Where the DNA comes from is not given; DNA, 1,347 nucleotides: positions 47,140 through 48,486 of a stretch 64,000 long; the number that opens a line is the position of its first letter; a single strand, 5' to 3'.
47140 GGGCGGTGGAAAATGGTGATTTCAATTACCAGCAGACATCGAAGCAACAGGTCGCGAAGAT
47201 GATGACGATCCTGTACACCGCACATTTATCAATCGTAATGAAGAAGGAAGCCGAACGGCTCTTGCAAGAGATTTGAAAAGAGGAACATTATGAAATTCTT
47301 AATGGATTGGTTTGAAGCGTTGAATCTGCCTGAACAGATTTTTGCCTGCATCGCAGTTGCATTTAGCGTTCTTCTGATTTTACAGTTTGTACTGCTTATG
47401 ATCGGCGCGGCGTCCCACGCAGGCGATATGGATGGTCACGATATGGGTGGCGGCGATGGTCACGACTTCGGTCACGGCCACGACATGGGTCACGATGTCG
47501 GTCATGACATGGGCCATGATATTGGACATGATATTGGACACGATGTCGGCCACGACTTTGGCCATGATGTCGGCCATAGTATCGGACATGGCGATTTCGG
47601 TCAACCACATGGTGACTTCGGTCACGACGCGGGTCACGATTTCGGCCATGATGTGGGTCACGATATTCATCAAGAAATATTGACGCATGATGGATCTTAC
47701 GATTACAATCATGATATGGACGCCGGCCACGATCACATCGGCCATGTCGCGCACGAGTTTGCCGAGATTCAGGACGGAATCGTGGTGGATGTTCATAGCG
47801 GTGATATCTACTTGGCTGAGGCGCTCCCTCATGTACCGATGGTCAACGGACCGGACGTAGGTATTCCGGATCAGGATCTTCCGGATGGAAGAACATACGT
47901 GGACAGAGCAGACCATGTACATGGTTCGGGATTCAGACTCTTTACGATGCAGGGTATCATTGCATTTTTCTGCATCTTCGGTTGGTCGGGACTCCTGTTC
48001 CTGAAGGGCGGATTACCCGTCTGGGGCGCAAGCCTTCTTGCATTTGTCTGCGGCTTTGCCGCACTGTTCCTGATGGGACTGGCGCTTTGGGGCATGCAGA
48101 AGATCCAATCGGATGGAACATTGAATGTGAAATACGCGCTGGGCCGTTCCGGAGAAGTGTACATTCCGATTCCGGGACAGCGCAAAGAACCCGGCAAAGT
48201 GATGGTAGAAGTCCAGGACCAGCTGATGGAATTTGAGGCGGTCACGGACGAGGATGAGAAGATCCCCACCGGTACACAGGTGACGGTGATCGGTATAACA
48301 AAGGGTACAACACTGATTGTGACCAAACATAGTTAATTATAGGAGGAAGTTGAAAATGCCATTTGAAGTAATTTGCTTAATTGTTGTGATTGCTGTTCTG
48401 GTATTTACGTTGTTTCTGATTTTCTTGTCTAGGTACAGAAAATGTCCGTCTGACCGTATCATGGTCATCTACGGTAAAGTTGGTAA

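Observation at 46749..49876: DUF1836-like HTH protein, then NfeD with a His/Asp-rich (GHDx)n insertion, then flotillin: candidate operon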

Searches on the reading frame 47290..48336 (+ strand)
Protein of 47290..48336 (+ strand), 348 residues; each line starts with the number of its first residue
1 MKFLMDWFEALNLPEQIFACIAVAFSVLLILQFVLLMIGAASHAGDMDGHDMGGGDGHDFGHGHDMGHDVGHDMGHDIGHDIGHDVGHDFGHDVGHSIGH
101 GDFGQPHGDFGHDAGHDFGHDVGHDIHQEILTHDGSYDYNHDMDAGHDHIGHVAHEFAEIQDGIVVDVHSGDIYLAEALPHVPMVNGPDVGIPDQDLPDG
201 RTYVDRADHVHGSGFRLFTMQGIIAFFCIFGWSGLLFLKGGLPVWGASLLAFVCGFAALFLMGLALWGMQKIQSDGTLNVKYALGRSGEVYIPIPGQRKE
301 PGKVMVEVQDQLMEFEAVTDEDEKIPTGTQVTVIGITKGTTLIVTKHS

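Call 3: search_protein_families(library=pfam, proteins=[window:47290-48336:+], max_evalue=0.1)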
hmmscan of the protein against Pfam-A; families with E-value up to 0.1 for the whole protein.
window:47290-48336:+ (348 aa): 1 family
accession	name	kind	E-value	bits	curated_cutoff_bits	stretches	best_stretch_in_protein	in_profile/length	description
PF01957.25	NfeD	-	0.00062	20.4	29.1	1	302-346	19-57/57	NfeD-like C-terminal, partner-binding domain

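Call 4: search_protein_families(library=ncbifam, proteins=[window:47290-48336:+], max_evalue=0.1)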
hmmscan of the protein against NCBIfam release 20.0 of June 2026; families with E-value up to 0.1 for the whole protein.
window:47290-48336:+ (348 aa): 0 families

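Call 8: find_homologous_proteins(query=window:47290-48336:+, max_evalue=0.001)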
Query window:47290-48336:+ (348 aa): 206 proteins with E <= 0.001 among 2547 candidates; the best 120 are listed.
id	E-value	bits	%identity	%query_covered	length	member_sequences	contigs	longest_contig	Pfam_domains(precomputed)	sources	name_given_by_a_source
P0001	1.2e-234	796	97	100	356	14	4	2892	-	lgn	-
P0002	3.9e-192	656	83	100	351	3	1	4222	-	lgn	-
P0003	1.1e-191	655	84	100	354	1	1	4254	-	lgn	-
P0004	2.5e-179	614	77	100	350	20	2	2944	-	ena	-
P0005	2.9e-174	598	76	100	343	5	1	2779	-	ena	-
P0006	2.7e-171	588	72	100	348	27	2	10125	-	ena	-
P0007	6.8e-171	587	71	100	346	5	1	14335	-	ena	-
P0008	1.2e-170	586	70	100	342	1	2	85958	-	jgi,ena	-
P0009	1.3e-169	582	76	100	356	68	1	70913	-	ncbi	-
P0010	3.9e-165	568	71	100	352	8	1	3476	-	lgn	-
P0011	2.4e-164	565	71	100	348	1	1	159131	-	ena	-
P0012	6.5e-162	557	71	100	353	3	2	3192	-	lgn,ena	-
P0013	8.0e-156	537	69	100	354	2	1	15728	-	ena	-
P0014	9.8e-153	527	71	100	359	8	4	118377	-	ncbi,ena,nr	ncbi:MAG: NfeD family protein [Clostridiales bacterium]|nr:NfeD family protein [Clostridiales bacter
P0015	1.7e-152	526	70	100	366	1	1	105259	-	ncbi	-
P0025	1.0e-69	254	45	99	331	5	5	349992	-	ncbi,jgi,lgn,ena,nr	ncbi:MAG TPA: hypothetical protein PK567_01030 [Bacillota bacterium]|nr:hypothetical protein [Bacill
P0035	1.2e-41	161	47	38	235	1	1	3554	-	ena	-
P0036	2.2e-41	160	51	40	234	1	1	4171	-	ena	-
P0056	6.6e-37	146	49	40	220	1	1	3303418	-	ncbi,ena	-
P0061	1.9e-35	141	50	38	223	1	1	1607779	PF01957.26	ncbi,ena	-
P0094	4.7e-28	116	41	39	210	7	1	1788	-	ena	-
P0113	7.9e-20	89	40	39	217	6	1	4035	PF01957.26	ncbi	-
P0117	6.4e-19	86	33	34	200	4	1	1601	-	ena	-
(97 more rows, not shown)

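Call 11: find_encoding_contigs(protein=P0011, flank=5000, max_places=2)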
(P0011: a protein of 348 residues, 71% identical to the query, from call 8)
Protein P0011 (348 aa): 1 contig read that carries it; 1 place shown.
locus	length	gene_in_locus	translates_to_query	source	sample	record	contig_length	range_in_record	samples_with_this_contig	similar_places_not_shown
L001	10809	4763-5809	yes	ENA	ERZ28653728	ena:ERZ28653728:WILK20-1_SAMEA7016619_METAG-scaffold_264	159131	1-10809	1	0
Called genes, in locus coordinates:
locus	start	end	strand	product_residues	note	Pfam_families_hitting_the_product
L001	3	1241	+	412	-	?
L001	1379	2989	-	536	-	-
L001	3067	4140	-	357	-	PF12146:Hydrolase_4, PF00561:Abhydrolase_1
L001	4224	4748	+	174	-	PF08876:DUF1836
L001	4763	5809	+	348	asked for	-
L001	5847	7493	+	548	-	PF01145:Band_7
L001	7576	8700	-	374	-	PF11187:Mbeg1-like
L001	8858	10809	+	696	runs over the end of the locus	PF00563:EAL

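Call 12: find_encoding_contigs(protein=P0025, flank=5000, max_places=2)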
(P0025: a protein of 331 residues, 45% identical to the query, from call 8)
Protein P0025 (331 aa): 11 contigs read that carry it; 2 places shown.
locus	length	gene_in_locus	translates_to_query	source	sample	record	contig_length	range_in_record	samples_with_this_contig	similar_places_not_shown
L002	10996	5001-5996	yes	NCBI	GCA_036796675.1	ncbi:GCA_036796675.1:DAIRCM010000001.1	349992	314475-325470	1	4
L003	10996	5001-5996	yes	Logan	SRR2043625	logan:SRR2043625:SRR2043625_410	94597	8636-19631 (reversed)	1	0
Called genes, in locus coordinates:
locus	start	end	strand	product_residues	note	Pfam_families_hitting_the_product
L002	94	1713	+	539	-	PF00563:EAL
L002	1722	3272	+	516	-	PF13396:PLDc_N (weak), PF13091:PLDc_2, PF00614:PLDc (faint), PF13091:PLDc_2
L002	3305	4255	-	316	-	PF12146:Hydrolase_4, PF00561:Abhydrolase_1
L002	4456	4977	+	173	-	PF08876:DUF1836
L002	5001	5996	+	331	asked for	-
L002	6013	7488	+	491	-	PF01145:Band_7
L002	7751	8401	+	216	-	-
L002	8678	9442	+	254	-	PF00005:ABC_tran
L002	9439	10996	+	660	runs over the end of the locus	PF02687:FtsX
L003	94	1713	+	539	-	PF00563:EAL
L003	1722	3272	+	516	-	PF13396:PLDc_N (weak), PF13091:PLDc_2, PF00614:PLDc (faint), PF13091:PLDc_2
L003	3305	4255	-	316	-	PF12146:Hydrolase_4, PF00561:Abhydrolase_1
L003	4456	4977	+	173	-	PF08876:DUF1836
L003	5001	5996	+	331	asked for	-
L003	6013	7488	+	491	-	PF01145:Band_7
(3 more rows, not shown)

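Call 13: find_encoding_contigs(protein=P0056, flank=5000, max_places=2)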
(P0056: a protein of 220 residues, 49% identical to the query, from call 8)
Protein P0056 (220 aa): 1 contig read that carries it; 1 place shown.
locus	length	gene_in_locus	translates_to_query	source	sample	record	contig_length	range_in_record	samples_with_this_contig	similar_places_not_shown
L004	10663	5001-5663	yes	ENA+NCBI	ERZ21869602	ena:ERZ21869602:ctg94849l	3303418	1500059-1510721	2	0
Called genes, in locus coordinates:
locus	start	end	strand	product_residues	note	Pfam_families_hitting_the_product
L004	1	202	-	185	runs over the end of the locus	PF08207:EFP_N, PF01132:EFP, PF09285:Elong-fact-P_C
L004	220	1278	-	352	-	PF01321:Creatinase_N, PF00557:Peptidase_M24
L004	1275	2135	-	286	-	PF01261:AP_endonuc_2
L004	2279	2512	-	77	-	-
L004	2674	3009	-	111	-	-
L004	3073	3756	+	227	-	PF02965:Met_synt_B12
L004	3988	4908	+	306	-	PF00892:EamA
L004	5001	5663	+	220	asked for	-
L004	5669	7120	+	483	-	PF01145:Band_7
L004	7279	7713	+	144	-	PF00583:Acetyltransf_1, PF13302:Acetyltransf_3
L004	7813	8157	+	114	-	-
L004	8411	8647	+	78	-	-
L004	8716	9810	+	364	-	PF24316:Tli3 (faint), PF13088:BNR_2 (weak), PF02012:BNR (faint)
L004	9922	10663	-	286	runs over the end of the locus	PF20903:SPL (weak), PF04055:Radical_SAM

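Call 23: search_solved_structures(query=A2, max_evalue=1, show_alignments=2)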
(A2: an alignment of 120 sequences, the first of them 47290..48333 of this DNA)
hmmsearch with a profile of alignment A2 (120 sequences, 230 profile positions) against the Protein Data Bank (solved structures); distinct sequences matched with E-value up to 1: 8.
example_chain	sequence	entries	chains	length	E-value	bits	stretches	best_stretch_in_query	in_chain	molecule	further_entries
8prj_A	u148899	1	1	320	3.5e-06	30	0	147-168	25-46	v31Bagel8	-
8pra_A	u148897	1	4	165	0.00089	22.1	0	147-168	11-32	Cell surface protein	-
8prs_A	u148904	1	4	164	0.0058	19.4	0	147-168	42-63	nvBagel4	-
2k14_A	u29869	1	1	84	0.035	16.9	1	162-224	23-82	YuaF protein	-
8prl_A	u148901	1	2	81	0.32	13.8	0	147-168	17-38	Cell surface protein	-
8pr9_A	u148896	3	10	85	0.36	13.6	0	147-168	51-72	Cell surface protein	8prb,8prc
3wwv_A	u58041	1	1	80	0.41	13.4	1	191-224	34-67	Stomatin operon partner protein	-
3o70_A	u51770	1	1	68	0.64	12.8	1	82-127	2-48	PHD finger protein 13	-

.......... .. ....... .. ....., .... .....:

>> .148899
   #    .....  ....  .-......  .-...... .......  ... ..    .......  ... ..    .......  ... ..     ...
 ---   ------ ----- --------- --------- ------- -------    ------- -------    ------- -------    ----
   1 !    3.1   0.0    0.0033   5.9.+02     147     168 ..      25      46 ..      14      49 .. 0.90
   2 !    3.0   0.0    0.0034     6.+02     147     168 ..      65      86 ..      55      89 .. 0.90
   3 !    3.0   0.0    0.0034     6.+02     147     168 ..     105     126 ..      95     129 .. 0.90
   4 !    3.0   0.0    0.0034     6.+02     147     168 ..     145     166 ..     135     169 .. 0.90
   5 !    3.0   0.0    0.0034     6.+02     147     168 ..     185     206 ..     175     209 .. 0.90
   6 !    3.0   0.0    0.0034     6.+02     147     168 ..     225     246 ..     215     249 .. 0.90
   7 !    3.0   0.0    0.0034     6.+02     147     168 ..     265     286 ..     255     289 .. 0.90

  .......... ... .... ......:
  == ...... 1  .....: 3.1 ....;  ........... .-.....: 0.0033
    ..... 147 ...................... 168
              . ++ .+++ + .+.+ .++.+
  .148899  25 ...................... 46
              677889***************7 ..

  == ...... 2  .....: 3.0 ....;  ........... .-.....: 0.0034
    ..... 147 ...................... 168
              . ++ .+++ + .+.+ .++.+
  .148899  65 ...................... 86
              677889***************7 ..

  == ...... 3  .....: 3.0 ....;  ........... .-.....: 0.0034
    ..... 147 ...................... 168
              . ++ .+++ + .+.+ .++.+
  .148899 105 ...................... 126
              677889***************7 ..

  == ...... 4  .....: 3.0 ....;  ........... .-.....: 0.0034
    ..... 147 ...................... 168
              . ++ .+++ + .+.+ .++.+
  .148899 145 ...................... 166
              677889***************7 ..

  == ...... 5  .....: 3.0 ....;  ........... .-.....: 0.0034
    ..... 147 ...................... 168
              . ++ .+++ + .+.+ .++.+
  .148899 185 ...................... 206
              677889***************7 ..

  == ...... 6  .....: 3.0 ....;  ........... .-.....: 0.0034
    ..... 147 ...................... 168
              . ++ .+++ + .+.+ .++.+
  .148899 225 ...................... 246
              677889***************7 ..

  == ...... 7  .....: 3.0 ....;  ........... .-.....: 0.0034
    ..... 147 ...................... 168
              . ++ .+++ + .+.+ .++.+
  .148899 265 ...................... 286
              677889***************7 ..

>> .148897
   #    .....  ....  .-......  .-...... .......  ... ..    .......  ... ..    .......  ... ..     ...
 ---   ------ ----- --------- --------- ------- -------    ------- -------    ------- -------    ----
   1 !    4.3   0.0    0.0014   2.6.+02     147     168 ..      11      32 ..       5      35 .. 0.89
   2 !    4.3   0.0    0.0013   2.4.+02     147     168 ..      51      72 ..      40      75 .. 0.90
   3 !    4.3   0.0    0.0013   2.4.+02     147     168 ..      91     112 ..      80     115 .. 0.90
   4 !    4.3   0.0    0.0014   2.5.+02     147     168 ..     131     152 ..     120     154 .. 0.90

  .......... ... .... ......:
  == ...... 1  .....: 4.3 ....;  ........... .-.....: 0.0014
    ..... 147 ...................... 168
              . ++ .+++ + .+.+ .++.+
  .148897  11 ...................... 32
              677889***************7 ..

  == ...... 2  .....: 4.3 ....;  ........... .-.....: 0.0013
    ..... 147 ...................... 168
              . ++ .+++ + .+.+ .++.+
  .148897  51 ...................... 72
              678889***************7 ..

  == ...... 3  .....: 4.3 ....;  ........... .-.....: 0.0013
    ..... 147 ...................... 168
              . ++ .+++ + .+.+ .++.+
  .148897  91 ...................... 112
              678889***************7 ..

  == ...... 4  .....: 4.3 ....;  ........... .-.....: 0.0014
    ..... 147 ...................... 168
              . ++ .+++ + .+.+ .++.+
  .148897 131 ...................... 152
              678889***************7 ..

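Call 26: find_related_loci(query=A3, collection=genome_contigs, flank=5000)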
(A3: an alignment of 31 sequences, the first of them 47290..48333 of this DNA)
Query A3 (348 aa) in genome_contigs; peptide patterns used: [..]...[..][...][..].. (x = any residue, [..] = any of these).
171 stretches matched a pattern; 150 encode a relative of the query (tblastn E <= 1e-3); the best 80 are kept; 80 distinct loci.
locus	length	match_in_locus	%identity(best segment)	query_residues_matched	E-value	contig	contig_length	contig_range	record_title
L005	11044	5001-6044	93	1-348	0e+0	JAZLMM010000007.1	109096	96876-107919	MAG: Oscillospiraceae bacterium isolate T1900044955_TA20190009.MAGScoT_cleanbin_000001 SGB_3808_k141_502188, whole genom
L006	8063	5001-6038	77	1-348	3e-175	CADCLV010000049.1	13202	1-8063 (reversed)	MAG: Ruminococcaceae bacterium isolate RUG14762 genome assembly, contig: RUG14762_asm_49, whole genome shotgun sequence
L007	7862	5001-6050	77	1-348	1e-168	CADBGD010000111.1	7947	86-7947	MAG: Ruminococcaceae bacterium isolate RUG13936 genome assembly, contig: RUG13936_asm_111, whole genome shotgun sequence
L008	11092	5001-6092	69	1-348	5e-149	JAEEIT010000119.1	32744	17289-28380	MAG: Clostridia bacterium isolate Tb.RUG.152 k141_6558622_flag=0_multi=34.2909_len=32744, whole genome shotgun sequence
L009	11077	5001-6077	71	1-348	3e-146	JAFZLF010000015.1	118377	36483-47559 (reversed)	MAG: Clostridiales bacterium isolate RGIG7868 Water_buffalos_Reticulum-4__c176765, whole genome shotgun sequence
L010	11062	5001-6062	69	1-348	9e-145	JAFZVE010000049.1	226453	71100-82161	MAG: Clostridiales bacterium isolate RGIG8127 Water_buffalos_Rumen-3__c1142783, whole genome shotgun sequence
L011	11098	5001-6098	63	1-348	5e-135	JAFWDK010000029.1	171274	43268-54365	MAG: Clostridiales bacterium isolate RGIG5638 Sheep_Duodenum-3__c592520, whole genome shotgun sequence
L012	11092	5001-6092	61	1-348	3e-122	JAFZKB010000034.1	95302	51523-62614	MAG: Clostridiales bacterium isolate RGIG7838 Water_buffalos_Reticulum-4__c990606, whole genome shotgun sequence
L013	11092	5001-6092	65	1-348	2e-122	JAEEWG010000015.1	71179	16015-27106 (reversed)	MAG: Clostridia bacterium isolate Tb.RUG.474 NODE_1115_length_71179_cov_3.041364, whole genome shotgun sequence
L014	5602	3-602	84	149-348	6e-113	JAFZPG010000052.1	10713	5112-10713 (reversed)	MAG: Lachnospiraceae bacterium isolate RGIG7973 Water_buffalos_Rumen-1__c554313, whole genome shotgun sequence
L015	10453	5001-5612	45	141-347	4e-45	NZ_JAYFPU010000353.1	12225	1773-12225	MAG: Christensenella sp. isolate CA_135 c_CA_000000042314, whole genome shotgun sequence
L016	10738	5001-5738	36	4-347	2e-51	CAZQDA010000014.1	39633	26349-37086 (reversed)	MAG TPA_asm: uncultured Christensenella sp. isolate SRP242652_co1_59 genome assembly, contig: NODE_906_length_39633_cov_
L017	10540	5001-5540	46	166-347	1e-44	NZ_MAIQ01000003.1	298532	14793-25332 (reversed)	Christensenella intestinihominis strain AF73-05CM02 AF73-05CM02.Scaf3, whole genome shotgun sequence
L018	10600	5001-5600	45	141-347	3e-44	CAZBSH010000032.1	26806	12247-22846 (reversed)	MAG TPA_asm: uncultured Christensenella sp. isolate SRP242652_co4_69 genome assembly, contig: NODE_984_length_26806_cov_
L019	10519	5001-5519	46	166-348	2e-44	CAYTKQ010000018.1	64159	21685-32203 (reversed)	MAG TPA_asm: uncultured Christensenella sp. isolate SRP242652_co1_171 genome assembly, contig: NODE_398_length_64159_cov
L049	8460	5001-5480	41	192-347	5e-32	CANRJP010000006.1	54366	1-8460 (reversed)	MAG: uncultured Clostridia bacterium isolate Lapin-021__bin62 genome assembly, contig: Lapin-021__NODE_723_length_54366_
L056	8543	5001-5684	40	7-348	3e-30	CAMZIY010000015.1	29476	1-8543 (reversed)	MAG TPA_asm: uncultured Clostridia bacterium isolate SRR10912537_bin.2_metaWRAP_v1.3_MAG genome assembly, contig: ERZ142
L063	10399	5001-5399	41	215-347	9e-30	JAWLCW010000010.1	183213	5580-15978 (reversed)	MAG: Mariniphaga sp. isolate 15dZY3.bin.73 NODE_164_length_183213_cov_34.274976, whole genome shotgun sequence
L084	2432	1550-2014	39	197-348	4e-27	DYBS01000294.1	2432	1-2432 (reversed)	MAG TPA_asm: Clostridiales bacterium isolate HRGM_Genome_2521 HRGM_Genome_2521_294, whole genome shotgun sequence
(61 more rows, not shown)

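Call 30: predict_structure(alignment_id=A2)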
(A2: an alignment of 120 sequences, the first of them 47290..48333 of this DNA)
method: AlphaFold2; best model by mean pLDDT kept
length: 348 residues; sequences in the alignment: 120
mean_pLDDT: 70.0   pTM: 0.53
mean pLDDT of the five models: 70.0, 69.7, 69.2, 68.8, 68.1
residues with pLDDT >= 90: 146; 70-90: 27; 50-70: 35; < 50: 140
segments of 3 or more residues with pLDDT < 50: 46-50, 52-132, 135-159, 181-196, 201-212
pLDDT, mean of each block of 10 residues (from residue 1): 96 98 97 90 52 44 41 44 45 42 40 41 40 48 41 42 61 64 41 48 45 70 96 98 98 97 91 80 95 96 96 95 97 91 93
secondary structure, 60 per line:
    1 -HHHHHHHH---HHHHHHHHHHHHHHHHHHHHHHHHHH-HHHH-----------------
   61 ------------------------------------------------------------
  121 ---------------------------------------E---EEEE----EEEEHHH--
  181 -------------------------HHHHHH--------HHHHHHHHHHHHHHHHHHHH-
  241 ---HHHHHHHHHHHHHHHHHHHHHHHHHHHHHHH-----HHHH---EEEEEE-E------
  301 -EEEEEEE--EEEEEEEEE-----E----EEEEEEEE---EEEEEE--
elements in order: H2-9 H13-38 H40-43 E164-167 E172-175 H206-211 H220-239 H244-274 H280-283 E287-292 E302-308 E311-319 E330-337 E341-346

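Call 33: fold_search(model_id=the predicted structure, library=pdb)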
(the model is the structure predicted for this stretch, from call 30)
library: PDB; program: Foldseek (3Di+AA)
matches with E <= 10: 255; with E <= 0.001: 4
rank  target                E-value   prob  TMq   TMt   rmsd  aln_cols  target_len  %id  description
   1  8z5g_AA               1.1e-04  1.00  0.19  0.36  10.5       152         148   22  Cryo-EM structure of E.coli SPFH-NfeD family protein complex QmcA-YbbJ (released 2024-08-21)
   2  3wwv                  1.2e-04  1.00  0.16  0.78   2.4        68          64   25  C-terminal domain of stomatin operon partner protein 1510-C from Pyrococcus horikoshii (released 2014-10-01)
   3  2k14_MODEL_1_A        2.0e-04  1.00  0.19  0.68   3.3        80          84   26  Solution structure of the soluble domain of the NfeD protein YuaF from Bacillus subtilis (released 2008-08-26)
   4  3cp0                  2.6e-04  1.00  0.17  0.82   2.4        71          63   25  Crystal structure of the soluble domain of membrane protein implicated in regulation of membrane protease activity from  (released 2008-04-15)
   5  6epc_J                9.0e-02  0.30  0.11  0.10  13.7       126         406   15  Ground state 26S proteasome (GS2) (released 2018-02-07)
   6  7yny_A                1.5e-01  0.69  0.14  0.14   5.4        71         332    7  Crystal structure of baculovirus LEF-3 from Helicoverpa armigera nucleopolyhedrovirus (released 2023-01-25)
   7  9bh5_AX               1.6e-01  0.72  0.16  0.33   6.0       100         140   14  High-resolution C. elegans 80S ribosome structure - class 1 (released 2024-09-04)
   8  5aj0_BX               1.7e-01  0.80  0.14  0.31   5.2        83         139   17  Cryo electron microscopy of actively translating human polysomes (POST state). (released 2015-05-20)
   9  8fvy_X                2.0e-01  0.72  0.13  0.28   5.3        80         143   19  40S subunit of the Giardia lamblia 80S ribosome (released 2024-01-24)
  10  7qca_SX0              2.1e-01  0.63  0.13  0.29   6.3        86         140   19  Spraguea lophii ribosome (released 2022-11-30)
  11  4o1n_D                2.1e-01  0.25  0.11  0.17   6.7        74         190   16  Crystal structure of Staphylococcal superantigen-like protein SAOUHSC_00383 (released 2014-12-24)
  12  8vft_XX               2.3e-01  0.77  0.14  0.30   4.6        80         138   18  Translating 80S rabbit ribosome stalled by emetine with eEF2 (released 2024-12-25)
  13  2atw_C                2.3e-01  0.72  0.14  0.20   4.7        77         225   13  Structure of a Mycobacterium tuberculosis NusA-RNA complex (released 2005-10-11)
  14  5t2a_AS               2.5e-01  0.69  0.13  0.28   5.1        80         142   15  CryoEM structure of the Leishmania donovani 80S ribosome at 2.9 Angstrom resolution (released 2017-01-25)
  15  8c5y_B                2.5e-01  0.35  0.12  0.20   7.1        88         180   19  RPA tetrameric supercomplex from Pyrococcus abyssi (released 2023-05-03)
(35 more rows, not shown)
